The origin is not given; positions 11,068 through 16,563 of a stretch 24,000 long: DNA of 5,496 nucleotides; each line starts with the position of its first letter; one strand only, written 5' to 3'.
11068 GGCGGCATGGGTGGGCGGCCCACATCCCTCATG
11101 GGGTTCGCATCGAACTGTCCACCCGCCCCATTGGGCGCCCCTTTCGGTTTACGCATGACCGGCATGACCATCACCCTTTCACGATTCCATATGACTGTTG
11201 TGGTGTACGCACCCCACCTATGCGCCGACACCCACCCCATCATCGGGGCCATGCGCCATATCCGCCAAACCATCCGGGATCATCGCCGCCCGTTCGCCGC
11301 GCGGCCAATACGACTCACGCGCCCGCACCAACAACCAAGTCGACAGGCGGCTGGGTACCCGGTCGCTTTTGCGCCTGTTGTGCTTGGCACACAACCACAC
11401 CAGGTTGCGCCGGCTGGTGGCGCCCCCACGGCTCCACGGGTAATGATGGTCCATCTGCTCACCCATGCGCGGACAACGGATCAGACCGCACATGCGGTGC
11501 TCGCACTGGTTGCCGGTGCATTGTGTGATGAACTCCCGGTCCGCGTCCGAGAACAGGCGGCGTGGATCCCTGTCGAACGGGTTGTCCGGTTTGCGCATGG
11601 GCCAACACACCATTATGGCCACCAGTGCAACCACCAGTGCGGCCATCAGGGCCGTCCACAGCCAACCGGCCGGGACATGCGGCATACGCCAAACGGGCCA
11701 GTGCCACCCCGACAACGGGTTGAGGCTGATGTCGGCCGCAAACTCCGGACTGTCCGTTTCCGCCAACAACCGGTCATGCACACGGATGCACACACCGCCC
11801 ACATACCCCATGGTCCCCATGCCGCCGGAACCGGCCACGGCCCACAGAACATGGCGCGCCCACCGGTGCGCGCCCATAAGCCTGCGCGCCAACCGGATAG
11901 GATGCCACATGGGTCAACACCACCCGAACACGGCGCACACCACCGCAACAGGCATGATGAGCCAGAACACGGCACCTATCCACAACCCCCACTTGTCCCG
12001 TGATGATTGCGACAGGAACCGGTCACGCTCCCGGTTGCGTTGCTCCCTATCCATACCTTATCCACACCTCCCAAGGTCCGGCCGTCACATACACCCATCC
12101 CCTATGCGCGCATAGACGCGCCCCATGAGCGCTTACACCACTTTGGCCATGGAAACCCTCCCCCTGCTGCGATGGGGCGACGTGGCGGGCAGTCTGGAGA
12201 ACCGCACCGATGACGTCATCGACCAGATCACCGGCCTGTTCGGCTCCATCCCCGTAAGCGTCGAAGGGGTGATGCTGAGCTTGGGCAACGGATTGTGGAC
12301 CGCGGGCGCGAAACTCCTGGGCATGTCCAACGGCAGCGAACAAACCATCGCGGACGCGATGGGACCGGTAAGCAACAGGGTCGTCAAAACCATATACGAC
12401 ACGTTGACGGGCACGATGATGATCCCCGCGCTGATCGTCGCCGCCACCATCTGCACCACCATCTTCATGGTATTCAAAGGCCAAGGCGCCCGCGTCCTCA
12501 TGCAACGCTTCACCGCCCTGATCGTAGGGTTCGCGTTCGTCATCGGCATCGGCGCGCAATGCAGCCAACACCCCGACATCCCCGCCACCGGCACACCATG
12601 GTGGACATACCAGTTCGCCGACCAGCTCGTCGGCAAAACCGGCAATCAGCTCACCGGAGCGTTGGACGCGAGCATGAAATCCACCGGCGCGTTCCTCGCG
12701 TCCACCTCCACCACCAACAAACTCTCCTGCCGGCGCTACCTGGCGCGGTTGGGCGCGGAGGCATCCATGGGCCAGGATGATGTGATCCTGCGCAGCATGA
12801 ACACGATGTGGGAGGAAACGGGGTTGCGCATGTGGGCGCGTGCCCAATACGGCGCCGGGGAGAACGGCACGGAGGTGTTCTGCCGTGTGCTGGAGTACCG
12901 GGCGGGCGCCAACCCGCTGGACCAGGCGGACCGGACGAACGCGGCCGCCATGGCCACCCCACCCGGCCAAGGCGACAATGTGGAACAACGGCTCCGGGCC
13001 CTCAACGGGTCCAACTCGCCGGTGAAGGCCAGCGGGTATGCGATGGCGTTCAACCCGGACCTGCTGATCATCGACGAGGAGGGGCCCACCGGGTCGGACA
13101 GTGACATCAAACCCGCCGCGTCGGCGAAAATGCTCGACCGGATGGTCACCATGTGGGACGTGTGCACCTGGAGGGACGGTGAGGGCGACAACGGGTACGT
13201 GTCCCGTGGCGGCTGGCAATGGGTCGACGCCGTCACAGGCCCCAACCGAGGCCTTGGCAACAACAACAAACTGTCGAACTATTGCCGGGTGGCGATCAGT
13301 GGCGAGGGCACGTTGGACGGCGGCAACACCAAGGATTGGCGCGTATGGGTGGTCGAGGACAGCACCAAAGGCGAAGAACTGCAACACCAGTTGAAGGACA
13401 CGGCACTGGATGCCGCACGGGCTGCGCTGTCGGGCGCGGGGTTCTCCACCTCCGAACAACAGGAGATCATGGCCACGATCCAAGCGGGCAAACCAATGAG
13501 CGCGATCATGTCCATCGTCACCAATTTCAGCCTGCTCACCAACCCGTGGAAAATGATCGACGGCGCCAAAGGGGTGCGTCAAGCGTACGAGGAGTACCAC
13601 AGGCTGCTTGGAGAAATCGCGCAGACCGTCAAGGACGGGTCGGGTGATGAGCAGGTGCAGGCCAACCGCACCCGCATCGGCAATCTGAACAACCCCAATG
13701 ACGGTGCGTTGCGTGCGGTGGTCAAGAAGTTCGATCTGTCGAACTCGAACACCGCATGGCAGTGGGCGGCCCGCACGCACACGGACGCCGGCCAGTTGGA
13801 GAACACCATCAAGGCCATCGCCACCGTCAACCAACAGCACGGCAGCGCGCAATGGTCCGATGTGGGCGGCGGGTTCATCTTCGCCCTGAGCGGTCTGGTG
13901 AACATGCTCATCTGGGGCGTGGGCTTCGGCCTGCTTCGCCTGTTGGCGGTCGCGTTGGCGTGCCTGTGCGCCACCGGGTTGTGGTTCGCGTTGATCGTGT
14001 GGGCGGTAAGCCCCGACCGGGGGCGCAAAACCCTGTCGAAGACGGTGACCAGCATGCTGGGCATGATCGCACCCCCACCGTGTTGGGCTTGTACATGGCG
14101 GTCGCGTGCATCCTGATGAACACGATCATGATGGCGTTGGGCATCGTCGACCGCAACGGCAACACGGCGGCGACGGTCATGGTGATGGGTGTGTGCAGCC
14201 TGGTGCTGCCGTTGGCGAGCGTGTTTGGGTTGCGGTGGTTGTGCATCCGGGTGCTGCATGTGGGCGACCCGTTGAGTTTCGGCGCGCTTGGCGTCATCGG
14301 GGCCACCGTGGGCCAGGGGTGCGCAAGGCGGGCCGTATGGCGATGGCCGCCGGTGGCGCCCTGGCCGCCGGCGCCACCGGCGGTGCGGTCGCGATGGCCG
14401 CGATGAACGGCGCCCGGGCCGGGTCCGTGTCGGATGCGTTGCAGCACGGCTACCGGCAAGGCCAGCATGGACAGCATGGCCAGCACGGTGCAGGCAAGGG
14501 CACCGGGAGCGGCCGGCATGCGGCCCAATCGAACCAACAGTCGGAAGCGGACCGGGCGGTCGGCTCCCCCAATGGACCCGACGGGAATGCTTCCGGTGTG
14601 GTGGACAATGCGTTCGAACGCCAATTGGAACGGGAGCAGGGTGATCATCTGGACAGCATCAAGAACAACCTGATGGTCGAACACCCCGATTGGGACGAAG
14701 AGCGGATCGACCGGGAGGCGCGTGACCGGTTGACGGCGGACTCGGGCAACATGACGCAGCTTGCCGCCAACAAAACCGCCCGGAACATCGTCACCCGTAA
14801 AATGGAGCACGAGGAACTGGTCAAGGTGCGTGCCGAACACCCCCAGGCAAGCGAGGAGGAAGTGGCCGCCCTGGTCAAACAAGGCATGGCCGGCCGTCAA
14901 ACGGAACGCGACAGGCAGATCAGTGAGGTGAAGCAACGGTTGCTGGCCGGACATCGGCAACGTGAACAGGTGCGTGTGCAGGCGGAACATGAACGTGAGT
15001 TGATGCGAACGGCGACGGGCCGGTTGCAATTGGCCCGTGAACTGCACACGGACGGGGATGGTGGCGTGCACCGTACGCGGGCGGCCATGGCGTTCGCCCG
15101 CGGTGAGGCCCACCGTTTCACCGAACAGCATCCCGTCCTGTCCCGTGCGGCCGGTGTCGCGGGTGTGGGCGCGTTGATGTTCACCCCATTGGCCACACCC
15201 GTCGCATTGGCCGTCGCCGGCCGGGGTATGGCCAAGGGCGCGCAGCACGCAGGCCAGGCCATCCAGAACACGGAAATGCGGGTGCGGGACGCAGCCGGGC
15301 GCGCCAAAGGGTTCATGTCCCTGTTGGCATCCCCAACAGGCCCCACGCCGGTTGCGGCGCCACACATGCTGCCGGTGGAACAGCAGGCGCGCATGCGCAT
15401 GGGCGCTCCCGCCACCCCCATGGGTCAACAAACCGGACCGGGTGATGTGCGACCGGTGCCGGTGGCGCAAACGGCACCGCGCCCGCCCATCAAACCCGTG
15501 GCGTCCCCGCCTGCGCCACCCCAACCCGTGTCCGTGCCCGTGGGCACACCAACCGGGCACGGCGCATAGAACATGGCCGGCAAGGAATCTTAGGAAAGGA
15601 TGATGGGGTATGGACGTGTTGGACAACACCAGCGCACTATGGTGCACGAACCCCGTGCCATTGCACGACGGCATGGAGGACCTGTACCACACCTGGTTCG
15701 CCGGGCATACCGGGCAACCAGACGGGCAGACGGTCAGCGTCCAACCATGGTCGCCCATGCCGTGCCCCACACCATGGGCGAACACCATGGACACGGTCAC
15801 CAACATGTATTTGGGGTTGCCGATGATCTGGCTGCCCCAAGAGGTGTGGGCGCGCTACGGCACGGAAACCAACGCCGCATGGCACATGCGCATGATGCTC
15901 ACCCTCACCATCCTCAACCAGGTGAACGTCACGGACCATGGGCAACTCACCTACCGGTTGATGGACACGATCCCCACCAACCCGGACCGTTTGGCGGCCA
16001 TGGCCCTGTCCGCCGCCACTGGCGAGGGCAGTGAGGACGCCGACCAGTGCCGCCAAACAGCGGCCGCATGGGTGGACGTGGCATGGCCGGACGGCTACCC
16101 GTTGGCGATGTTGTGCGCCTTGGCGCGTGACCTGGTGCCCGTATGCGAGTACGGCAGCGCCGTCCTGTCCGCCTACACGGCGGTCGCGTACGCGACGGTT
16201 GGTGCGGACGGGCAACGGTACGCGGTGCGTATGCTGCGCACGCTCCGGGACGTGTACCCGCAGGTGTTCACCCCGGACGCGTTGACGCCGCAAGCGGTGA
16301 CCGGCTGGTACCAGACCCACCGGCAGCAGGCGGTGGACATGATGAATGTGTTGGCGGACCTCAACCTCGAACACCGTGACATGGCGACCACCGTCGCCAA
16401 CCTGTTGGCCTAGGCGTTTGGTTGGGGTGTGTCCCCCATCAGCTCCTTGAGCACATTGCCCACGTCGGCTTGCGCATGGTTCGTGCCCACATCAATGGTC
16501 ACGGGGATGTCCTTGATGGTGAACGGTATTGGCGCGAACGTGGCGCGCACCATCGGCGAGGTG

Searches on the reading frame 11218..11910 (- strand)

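Call 6: search_protein_families(library=pfam, proteins=[window:11218-11910:-], max_evalue=0.01)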
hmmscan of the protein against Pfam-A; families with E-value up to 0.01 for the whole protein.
window:11218-11910:- (230 aa): 3 families
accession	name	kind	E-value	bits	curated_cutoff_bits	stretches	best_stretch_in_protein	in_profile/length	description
PF01844.29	HNH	-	4.4e-05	24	21.4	1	150-184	13-47/47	HNH endonuclease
PF13395.12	HNH_4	-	6e-05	23.4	22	1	152-186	19-53/54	HNH endonuclease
PF14279.12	HNH_5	-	0.00031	21.1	27.5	1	153-193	15-55/56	HNH endonuclease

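Call 13: search_protein_families(library=phrogs, proteins=[window:11218-11910:-], max_evalue=0.01)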
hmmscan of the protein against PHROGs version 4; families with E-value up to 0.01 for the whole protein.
window:11218-11910:- (230 aa): 13 families
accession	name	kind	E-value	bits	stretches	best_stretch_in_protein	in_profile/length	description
phrog_333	-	DNA, RNA and nucleotide metabolism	6.6e-09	37.1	1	124-185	24-82/138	HNH endonuclease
phrog_1271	-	DNA, RNA and nucleotide metabolism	9.8e-06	26.2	1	128-194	268-328/361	HNH endonuclease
phrog_8660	-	DNA, RNA and nucleotide metabolism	1.5e-05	26.2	1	116-187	116-182/196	HNH endonuclease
phrog_1035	-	DNA, RNA and nucleotide metabolism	2.1e-05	25.5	1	153-202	182-231/271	endonuclease VII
phrog_589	-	DNA, RNA and nucleotide metabolism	2.2e-05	25.3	1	141-189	97-146/179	HNH endonuclease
phrog_338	-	DNA, RNA and nucleotide metabolism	3.1e-05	24.5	1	117-187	191-265/340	HNH endonuclease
phrog_9645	-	DNA, RNA and nucleotide metabolism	3.6e-05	24.5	1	126-204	14-92/168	HNH endonuclease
phrog_7785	-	DNA, RNA and nucleotide metabolism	8.4e-05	23.6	1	117-187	54-118/147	HNH endonuclease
phrog_5718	-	DNA, RNA and nucleotide metabolism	0.00048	20.2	1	112-185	107-177/394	HNH endonuclease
phrog_32453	-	DNA, RNA and nucleotide metabolism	0.0005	21.2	1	119-185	55-118/175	HNH endonuclease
phrog_6050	-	DNA, RNA and nucleotide metabolism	0.0011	18.8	1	128-186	306-362/402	HNH endonuclease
phrog_16726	-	DNA, RNA and nucleotide metabolism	0.0012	19.6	1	139-191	97-150/308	HNH endonuclease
phrog_2214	-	DNA, RNA and nucleotide metabolism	0.0023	18.1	1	126-184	186-239/429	HNH endonuclease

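Call 22: search_protein_families(library=ncbifam, proteins=[window:11218-11910:-], max_evalue=0.05)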
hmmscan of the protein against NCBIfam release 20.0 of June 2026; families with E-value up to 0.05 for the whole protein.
window:11218-11910:- (230 aa): 3 families
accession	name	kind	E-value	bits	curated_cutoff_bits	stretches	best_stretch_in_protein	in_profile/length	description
NF049971.1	CRISPR_Cas9d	exception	5.6e-05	21.9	375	1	152-187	564-599/986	type II CRISPR RNA-guided endonuclease Cas9d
NF040563.1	guided_IscB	equivalog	0.0065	15.6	175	1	152-184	206-238/314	RNA-guided endonuclease IscB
TIGR01865.2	cas_Csn1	equivalog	0.039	12.1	100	1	152-188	595-631/1070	type II CRISPR RNA-guided endonuclease Cas9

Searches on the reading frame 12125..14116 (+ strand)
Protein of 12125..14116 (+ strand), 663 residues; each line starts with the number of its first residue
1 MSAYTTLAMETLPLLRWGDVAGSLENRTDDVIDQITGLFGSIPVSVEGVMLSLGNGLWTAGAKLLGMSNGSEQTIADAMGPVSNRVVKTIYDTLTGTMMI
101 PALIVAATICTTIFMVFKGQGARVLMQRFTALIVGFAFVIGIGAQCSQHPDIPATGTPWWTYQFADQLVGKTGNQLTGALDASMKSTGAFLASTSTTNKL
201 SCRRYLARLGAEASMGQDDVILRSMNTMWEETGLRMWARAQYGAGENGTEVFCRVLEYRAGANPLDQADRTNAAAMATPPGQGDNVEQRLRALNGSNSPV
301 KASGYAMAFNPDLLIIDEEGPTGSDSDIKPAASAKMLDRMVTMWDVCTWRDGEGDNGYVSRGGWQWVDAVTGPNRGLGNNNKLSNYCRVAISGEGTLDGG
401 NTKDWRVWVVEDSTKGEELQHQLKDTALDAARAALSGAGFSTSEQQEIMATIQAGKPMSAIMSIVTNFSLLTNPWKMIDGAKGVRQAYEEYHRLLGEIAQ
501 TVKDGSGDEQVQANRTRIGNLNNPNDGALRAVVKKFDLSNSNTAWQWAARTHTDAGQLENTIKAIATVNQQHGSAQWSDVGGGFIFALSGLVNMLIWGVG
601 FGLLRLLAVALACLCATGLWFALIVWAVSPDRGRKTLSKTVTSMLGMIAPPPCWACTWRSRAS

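Call 5: search_protein_families(library=pfam, proteins=[window:12125-14116:+], max_evalue=0.01)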
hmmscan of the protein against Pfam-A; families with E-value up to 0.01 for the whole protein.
window:12125-14116:+ (663 aa): 0 families

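Call 12: search_protein_families(library=ncbifam, proteins=[window:12125-14116:+], max_evalue=0.01)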
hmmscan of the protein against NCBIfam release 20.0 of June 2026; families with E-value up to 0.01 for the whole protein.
window:12125-14116:+ (663 aa): 0 families

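Call 13: search_protein_families(library=phrogs, proteins=[window:12125-14116:+], max_evalue=0.01)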
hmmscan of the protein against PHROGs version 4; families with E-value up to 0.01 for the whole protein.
window:12125-14116:+ (663 aa): 0 families

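Call 68: find_homologous_proteins(query=window:12125-14116:+, max_evalue=0.001)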
Query window:12125-14116:+ (663 aa): 39 proteins with E <= 0.001 among 8000 candidates.
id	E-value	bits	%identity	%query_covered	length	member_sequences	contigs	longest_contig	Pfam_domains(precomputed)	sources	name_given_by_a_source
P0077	0.0e+0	1501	91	98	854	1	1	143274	-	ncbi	-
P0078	0.0e+0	1441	98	98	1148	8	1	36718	PF18993.7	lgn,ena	-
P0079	0.0e+0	1437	97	98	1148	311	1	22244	PF18993.7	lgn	-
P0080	0.0e+0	1432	97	98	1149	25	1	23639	PF18993.7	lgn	-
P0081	0.0e+0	1398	95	98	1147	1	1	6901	-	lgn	-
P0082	5.4e-131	457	45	60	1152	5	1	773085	-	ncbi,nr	ncbi:hypothetical protein PG2022B_0966 [Bifidobacterium animalis subsp. animalis]|nr:hypothetical pr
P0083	1.3e-129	452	44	61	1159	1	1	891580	-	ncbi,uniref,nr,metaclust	ncbi:hypothetical protein BAAM0499_03230 [Bifidobacterium animalis subsp. animalis MCC 0499]|uniref:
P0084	6.3e-126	440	44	61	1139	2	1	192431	-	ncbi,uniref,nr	ncbi:hypothetical protein BAAM0483_05020 [Bifidobacterium animalis subsp. animalis MCC 0483]|uniref:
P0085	2.0e-124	435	43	61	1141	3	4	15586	-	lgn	-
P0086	2.9e-124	434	43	61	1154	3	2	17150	-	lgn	-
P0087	5.5e-123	430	43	61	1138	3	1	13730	-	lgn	-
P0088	4.2e-121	424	43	60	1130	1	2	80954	-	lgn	-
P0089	7.4e-103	364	41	58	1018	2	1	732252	-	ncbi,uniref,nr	ncbi:hypothetical protein BOCO_0365 [Bombiscardovia coagulans]|uniref:Uncharacterized protein n=1 Ta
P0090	3.5e-95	338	40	59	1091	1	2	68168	-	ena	-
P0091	7.3e-95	337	40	59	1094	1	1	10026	-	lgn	-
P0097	5.4e-82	295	37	58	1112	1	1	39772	-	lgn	-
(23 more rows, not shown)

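Call 69: find_encoding_contigs(protein=P0082, flank=10000, max_places=1)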
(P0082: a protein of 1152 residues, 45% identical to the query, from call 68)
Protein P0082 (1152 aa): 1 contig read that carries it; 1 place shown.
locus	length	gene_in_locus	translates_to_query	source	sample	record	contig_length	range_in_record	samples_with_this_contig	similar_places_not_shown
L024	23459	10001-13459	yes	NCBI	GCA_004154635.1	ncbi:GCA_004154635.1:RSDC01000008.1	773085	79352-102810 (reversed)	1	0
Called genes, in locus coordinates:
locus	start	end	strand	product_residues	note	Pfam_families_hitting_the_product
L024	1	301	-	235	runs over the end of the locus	-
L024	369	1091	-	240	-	PF01844:HNH (faint)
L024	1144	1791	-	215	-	-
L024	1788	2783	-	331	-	-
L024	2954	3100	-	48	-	-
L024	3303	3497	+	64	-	-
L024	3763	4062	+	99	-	-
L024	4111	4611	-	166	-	-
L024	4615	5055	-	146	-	PF13274:SocA_Panacea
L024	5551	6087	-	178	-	-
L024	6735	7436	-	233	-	-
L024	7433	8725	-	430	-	PF13304:AAA_21, PF13175:AAA_15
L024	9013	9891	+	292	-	-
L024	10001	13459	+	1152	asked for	-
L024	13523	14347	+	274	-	-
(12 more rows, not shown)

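Call 70: find_encoding_contigs(protein=P0090, flank=10000, max_places=1)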
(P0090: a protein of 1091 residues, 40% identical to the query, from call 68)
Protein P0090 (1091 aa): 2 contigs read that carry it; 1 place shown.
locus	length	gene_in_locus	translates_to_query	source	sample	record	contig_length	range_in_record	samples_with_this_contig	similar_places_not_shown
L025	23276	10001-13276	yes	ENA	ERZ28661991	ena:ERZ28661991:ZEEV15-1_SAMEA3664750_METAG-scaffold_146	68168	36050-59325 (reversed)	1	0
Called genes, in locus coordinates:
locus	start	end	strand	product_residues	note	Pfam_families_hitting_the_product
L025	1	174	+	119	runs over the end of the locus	PF08774:VRR_NUC (weak)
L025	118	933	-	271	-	-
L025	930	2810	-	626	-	-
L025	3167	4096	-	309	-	-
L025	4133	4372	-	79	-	-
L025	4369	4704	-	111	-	-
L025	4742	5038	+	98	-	-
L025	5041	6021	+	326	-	PF07510:GmrSD_C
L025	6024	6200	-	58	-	-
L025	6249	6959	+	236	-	-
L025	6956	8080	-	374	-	-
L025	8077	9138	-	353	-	-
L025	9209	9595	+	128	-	-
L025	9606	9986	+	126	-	-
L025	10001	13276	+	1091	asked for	-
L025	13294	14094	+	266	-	-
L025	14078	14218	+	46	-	-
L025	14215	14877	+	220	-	-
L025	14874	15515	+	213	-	-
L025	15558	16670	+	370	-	-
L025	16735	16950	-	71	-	-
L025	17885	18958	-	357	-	PF04203:Sortase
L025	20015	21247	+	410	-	-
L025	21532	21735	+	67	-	PF00584:SecE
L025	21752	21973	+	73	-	PF03840:SecG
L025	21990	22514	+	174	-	-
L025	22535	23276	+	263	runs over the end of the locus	PF03747:ADP_ribosyl_GH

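Call 71: find_encoding_contigs(protein=P0097, flank=10000, max_places=1)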
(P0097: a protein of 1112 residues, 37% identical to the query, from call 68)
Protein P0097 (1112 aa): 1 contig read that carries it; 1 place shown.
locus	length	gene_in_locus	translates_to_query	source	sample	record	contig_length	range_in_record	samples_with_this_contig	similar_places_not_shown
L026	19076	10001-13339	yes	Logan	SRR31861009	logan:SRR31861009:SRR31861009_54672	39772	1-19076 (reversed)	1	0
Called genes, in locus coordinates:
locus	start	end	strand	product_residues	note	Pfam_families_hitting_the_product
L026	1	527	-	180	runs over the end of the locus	-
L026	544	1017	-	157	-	-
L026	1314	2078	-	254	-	PF02661:Fic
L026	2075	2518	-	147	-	-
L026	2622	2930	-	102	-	-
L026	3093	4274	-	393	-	-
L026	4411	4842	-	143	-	-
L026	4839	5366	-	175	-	-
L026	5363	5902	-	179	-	-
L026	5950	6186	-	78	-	-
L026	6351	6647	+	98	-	-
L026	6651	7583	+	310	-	-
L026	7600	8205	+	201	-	-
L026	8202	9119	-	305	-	-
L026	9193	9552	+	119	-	-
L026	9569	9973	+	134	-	-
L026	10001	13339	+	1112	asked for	-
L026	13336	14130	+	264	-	-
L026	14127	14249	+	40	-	-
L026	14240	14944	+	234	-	PF01844:HNH (faint)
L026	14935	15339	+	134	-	-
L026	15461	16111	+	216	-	PF10991:Enc34_ssDNA-bd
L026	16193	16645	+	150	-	-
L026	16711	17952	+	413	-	PF18013:Phage_lysozyme2, PF05257:CHAP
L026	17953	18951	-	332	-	-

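Call 89: search_protein_families(library=pfam, proteins=[L025:17885-18958:-], max_evalue=0.01)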
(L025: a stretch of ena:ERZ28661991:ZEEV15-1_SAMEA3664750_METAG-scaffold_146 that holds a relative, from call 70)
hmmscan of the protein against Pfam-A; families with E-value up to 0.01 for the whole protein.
L025:17885-18958:- (357 aa): 1 family
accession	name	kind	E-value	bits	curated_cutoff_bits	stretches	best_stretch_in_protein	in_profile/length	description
PF04203.18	Sortase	-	2.7e-24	85.8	26.6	1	93-219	1-122/125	Sortase domain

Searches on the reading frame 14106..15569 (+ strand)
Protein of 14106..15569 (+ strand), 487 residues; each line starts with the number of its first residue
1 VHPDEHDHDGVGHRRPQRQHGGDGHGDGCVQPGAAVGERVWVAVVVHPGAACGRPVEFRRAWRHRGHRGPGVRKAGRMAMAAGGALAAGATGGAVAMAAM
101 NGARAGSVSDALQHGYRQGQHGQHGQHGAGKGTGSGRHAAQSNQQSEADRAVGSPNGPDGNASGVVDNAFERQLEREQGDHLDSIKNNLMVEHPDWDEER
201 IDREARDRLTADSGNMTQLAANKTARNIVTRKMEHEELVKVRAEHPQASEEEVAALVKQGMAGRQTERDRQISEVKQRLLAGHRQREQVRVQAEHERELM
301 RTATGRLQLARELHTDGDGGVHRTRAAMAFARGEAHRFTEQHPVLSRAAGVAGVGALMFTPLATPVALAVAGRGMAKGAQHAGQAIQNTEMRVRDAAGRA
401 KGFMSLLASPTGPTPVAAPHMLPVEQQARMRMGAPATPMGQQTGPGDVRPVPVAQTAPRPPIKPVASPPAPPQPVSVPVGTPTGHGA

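Call 5: search_protein_families(library=pfam, proteins=[window:14106-15569:+], max_evalue=0.01)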
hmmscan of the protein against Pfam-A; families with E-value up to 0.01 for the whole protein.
window:14106-15569:+ (487 aa): 1 family
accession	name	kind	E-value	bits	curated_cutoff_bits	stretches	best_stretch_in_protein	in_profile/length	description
PF18993.5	Rv0078B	-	2.5e-05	24.6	27.1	1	185-210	23-48/63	Rv0078B-related antitoxin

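Call 12: search_protein_families(library=ncbifam, proteins=[window:14106-15569:+], max_evalue=0.01)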
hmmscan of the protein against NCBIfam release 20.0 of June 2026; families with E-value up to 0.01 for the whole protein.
window:14106-15569:+ (487 aa): 0 families

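Call 13: search_protein_families(library=phrogs, proteins=[window:14106-15569:+], max_evalue=0.01)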
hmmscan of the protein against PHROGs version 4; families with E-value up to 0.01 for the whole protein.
window:14106-15569:+ (487 aa): 0 families

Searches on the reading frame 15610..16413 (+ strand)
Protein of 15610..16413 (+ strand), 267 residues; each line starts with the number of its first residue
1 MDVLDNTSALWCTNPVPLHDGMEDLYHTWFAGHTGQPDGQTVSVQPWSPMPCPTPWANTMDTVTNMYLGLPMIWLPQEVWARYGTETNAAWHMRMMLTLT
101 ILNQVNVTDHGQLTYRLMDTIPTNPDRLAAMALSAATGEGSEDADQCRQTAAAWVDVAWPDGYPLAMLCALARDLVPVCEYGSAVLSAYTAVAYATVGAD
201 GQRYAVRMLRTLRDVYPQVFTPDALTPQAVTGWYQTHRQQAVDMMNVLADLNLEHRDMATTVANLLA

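Call 5: search_protein_families(library=pfam, proteins=[window:15610-16413:+], max_evalue=0.01)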
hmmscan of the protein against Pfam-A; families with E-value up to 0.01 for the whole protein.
window:15610-16413:+ (267 aa): 0 families

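Call 12: search_protein_families(library=ncbifam, proteins=[window:15610-16413:+], max_evalue=0.01)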
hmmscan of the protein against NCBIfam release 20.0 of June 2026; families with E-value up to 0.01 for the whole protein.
window:15610-16413:+ (267 aa): 0 families

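Call 13: search_protein_families(library=phrogs, proteins=[window:15610-16413:+], max_evalue=0.01)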
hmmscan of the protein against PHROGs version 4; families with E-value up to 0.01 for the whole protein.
window:15610-16413:+ (267 aa): 0 families
